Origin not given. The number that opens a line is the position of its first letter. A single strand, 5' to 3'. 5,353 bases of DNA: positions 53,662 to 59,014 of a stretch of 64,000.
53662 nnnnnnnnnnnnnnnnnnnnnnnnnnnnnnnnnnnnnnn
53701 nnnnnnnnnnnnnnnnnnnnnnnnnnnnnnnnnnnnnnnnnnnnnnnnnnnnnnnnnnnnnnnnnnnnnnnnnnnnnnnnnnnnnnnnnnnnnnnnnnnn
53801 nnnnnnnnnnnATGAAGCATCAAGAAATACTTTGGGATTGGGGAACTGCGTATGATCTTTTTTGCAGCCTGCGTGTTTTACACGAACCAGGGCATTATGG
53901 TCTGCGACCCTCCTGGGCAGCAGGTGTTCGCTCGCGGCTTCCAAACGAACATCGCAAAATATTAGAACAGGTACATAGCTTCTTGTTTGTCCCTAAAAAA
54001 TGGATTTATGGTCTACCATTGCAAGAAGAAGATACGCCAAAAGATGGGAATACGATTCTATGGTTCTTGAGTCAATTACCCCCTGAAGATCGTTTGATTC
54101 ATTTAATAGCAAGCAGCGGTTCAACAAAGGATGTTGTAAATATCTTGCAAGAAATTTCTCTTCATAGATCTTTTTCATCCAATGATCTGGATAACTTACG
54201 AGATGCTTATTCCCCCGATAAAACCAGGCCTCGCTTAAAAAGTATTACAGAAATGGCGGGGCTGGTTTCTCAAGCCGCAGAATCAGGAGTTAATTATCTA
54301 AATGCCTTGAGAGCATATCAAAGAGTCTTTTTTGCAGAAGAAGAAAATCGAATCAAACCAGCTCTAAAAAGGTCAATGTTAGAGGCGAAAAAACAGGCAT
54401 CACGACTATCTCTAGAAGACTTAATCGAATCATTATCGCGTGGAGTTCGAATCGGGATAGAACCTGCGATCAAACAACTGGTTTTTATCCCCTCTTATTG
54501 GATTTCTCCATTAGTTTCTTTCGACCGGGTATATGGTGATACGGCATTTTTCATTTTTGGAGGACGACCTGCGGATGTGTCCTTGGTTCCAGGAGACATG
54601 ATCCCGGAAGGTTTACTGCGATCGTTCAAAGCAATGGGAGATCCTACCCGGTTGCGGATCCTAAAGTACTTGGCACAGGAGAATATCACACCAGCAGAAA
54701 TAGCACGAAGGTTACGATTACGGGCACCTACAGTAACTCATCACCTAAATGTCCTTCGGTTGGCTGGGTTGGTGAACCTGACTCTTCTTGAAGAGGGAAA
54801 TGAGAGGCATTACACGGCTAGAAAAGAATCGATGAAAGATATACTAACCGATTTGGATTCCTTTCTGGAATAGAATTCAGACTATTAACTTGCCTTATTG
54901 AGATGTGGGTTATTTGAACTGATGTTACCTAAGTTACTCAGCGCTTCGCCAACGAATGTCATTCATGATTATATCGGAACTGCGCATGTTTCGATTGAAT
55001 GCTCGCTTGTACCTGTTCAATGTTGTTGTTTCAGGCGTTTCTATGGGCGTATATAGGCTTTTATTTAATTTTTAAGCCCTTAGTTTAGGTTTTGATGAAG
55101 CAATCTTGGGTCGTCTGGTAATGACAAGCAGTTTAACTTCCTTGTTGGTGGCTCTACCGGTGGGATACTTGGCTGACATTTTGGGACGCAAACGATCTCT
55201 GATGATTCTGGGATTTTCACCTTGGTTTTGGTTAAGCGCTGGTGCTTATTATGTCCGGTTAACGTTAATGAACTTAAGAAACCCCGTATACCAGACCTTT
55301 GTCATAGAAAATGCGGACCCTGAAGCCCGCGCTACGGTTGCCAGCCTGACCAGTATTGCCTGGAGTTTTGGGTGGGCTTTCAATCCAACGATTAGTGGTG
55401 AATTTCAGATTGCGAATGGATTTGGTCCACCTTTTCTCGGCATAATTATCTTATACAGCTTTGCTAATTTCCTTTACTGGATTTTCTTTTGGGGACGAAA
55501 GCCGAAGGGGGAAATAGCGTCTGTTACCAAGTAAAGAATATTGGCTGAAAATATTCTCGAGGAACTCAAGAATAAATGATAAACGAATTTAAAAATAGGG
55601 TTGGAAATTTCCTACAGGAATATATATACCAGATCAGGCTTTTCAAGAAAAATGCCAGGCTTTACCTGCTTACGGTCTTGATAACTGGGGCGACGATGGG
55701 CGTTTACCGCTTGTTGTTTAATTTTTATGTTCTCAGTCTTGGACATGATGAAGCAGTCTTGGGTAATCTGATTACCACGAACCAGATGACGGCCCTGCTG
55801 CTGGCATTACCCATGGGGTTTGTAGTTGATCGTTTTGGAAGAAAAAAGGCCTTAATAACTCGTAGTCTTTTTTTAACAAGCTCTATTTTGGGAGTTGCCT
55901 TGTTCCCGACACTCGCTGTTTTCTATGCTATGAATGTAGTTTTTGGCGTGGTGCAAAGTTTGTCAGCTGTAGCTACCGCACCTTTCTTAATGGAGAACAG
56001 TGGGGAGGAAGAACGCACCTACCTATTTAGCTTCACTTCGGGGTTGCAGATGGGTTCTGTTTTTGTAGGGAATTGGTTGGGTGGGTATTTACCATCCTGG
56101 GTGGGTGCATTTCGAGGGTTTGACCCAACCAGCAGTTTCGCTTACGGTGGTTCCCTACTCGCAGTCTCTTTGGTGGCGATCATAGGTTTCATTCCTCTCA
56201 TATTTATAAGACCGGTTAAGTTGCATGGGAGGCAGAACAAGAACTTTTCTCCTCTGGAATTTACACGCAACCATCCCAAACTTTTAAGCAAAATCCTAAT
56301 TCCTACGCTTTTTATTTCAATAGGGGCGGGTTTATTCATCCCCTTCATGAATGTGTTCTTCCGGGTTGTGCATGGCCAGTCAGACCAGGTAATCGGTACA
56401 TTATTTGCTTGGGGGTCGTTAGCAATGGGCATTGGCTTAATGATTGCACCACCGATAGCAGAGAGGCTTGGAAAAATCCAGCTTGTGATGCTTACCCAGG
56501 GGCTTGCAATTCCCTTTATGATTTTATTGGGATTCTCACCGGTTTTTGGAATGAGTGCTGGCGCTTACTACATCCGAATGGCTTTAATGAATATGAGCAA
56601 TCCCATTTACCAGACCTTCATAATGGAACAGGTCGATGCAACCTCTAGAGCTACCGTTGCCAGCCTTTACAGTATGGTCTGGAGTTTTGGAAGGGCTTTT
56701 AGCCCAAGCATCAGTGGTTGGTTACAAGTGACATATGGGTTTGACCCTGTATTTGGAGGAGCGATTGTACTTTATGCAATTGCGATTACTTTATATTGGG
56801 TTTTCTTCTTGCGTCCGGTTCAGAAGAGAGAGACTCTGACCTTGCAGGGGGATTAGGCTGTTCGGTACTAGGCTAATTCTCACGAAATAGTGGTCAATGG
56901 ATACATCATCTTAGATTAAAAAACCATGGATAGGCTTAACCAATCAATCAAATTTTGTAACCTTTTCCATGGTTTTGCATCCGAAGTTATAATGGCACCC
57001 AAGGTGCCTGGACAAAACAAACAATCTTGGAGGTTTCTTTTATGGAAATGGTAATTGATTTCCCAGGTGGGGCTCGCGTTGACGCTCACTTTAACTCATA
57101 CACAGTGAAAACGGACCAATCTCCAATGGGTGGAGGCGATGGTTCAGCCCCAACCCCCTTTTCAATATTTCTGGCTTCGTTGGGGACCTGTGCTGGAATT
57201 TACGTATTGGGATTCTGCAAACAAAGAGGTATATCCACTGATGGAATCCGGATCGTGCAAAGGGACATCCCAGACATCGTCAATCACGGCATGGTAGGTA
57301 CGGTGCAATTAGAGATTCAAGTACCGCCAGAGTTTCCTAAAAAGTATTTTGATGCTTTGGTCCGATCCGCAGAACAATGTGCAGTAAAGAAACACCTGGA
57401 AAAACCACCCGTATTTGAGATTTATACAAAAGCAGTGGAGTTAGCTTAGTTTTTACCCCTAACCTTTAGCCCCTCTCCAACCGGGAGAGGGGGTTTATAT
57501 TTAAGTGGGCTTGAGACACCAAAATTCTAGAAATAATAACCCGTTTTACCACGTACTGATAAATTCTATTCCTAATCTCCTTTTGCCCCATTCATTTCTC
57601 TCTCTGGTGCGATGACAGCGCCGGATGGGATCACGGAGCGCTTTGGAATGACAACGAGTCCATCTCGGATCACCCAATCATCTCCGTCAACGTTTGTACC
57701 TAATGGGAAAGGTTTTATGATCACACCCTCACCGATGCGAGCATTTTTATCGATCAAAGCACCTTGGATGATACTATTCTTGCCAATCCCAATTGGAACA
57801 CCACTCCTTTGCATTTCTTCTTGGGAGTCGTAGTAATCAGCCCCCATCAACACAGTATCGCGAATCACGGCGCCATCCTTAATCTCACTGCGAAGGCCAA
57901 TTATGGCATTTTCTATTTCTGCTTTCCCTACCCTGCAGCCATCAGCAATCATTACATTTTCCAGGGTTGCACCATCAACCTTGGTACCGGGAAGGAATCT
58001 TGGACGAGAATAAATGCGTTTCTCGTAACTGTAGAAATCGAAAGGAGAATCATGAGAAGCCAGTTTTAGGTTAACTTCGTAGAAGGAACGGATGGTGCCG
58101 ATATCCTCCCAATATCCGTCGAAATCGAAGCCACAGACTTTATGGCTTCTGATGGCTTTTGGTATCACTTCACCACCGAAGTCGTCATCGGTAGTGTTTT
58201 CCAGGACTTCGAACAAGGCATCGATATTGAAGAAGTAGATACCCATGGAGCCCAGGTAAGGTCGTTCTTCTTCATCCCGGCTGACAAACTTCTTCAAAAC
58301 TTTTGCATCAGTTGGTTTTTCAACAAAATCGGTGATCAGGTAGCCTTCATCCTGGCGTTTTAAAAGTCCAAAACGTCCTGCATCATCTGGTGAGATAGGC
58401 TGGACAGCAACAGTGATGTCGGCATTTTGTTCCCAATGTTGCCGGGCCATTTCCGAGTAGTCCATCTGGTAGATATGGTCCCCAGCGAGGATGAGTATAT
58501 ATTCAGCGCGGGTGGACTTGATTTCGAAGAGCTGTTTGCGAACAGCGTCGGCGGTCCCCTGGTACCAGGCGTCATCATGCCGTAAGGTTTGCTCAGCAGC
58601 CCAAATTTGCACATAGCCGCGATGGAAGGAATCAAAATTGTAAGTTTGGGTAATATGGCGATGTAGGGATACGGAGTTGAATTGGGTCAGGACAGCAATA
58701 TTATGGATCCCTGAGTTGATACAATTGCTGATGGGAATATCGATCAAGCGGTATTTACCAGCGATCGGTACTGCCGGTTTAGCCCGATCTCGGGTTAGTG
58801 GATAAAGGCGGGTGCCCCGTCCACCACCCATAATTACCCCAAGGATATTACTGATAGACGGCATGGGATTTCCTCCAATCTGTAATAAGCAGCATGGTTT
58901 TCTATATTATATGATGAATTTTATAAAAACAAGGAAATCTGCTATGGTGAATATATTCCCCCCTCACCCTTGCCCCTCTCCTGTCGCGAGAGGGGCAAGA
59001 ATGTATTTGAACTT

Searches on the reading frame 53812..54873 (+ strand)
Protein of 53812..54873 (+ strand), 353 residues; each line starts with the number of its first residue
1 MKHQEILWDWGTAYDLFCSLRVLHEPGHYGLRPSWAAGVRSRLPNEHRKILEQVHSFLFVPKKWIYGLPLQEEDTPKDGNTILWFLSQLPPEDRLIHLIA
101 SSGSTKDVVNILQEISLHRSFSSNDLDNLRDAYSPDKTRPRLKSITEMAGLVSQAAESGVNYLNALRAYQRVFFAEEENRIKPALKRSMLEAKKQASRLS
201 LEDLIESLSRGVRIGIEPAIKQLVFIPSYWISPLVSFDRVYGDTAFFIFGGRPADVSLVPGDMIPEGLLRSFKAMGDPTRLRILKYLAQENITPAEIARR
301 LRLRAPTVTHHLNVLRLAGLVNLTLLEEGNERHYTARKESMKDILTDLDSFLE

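Call 28: search_protein_families(library=pfam, proteins=[window:53812-54873:+])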
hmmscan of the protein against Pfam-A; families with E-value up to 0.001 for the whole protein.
window:53812-54873:+ (353 aa): 6 families
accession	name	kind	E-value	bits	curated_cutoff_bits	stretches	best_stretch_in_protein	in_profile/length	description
PF12840.13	HTH_20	-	9.8e-14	51.5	27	1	275-323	1-50/51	Helix-turn-helix domain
PF01022.26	HTH_5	-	2.3e-13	50.2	22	1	277-322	1-46/47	Bacterial regulatory protein, arsR family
PF12802.13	MarR_2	-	8.1e-07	29.6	27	1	278-321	5-50/61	MarR family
PF13412.12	HTH_24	-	9.8e-07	28.7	21.9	1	277-321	2-47/48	Winged helix-turn-helix DNA-binding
PF19361.4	DUF5937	-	0.00024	20.8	27.1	0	16-54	25-63/267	Family of unknown function (DUF5937)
PF21476.4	PF0610-like_N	-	0.00068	20.3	33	0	279-314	2-37/50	PF0610-like, N-terminal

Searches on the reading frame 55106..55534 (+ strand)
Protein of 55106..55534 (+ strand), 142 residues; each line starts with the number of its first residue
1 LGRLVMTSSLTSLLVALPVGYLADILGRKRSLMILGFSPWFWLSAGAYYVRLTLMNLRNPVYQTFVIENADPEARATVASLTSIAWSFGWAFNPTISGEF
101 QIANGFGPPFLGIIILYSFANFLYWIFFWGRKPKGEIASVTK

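Call 28: search_protein_families(library=pfam, proteins=[window:55106-55534:+])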
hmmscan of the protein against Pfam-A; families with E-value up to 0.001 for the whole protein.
window:55106-55534:+ (142 aa): 1 family
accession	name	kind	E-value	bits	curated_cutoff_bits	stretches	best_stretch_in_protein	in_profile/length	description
PF07690.21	MFS_1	-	1.9e-07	30.8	33.4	1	4-135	37-179/347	Major Facilitator Superfamily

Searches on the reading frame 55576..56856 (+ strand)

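Call 28: search_protein_families(library=pfam, proteins=[window:55576-56856:+])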
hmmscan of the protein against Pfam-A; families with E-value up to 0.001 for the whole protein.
window:55576-56856:+ (426 aa): 3 families
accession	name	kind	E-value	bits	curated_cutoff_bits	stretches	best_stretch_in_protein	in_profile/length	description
PF07690.21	MFS_1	-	1.4e-41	143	33.4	2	31-377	2-347/347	Major Facilitator Superfamily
PF12832.13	MFS_1_like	-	3.8e-08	33.2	25.2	1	22-180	209-369/373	MFS_1 like family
PF13347.12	MFS_2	-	5.6e-08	32.2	27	1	99-389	85-386/427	MFS/sugar transport protein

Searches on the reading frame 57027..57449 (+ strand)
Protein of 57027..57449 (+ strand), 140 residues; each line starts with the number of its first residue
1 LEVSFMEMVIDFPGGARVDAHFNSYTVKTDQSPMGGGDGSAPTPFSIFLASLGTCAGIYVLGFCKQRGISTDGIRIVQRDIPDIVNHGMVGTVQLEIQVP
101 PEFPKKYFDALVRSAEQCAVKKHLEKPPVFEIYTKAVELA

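Call 28: search_protein_families(library=pfam, proteins=[window:57027-57449:+])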
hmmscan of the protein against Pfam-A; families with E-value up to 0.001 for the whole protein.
window:57027-57449:+ (140 aa): 1 family
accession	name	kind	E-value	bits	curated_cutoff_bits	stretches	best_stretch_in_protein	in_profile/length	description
PF02566.24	OsmC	-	3.5e-11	43.8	27.5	1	37-132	1-99/100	OsmC-like protein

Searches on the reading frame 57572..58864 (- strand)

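Call 28: search_protein_families(library=pfam, proteins=[window:57572-58864:-])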
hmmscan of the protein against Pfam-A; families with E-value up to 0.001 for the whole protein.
window:57572-58864:- (430 aa): 6 families
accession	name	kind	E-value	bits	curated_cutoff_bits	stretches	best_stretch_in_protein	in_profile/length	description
PF00483.29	NTP_transferase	-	1.5e-61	208.5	21.2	1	9-269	2-243/245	Nucleotidyl transferase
PF25247.1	LbH_GLGC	-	9.1e-41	139.4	27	1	289-417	1-135/135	GLGC left-handed parallel beta-helix domain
PF25084.1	LbH_EIF2B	-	2.7e-07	31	54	0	299-341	51-94/105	EIF2B subunit epsilon LbH domain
PF24894.1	Hexapep_GlmU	-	1.8e-06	28.4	23.3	1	296-383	11-83/104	GlmU-like, C-terminal hexapeptide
PF12804.13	NTP_transf_3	-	7.5e-06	26.7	27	1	9-155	1-123/160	MobA-like NTP transferase domain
PF00132.30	Hexapep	-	0.00021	21.3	27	0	360-385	4-30/36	Bacterial transferase hexapeptide (six repeats)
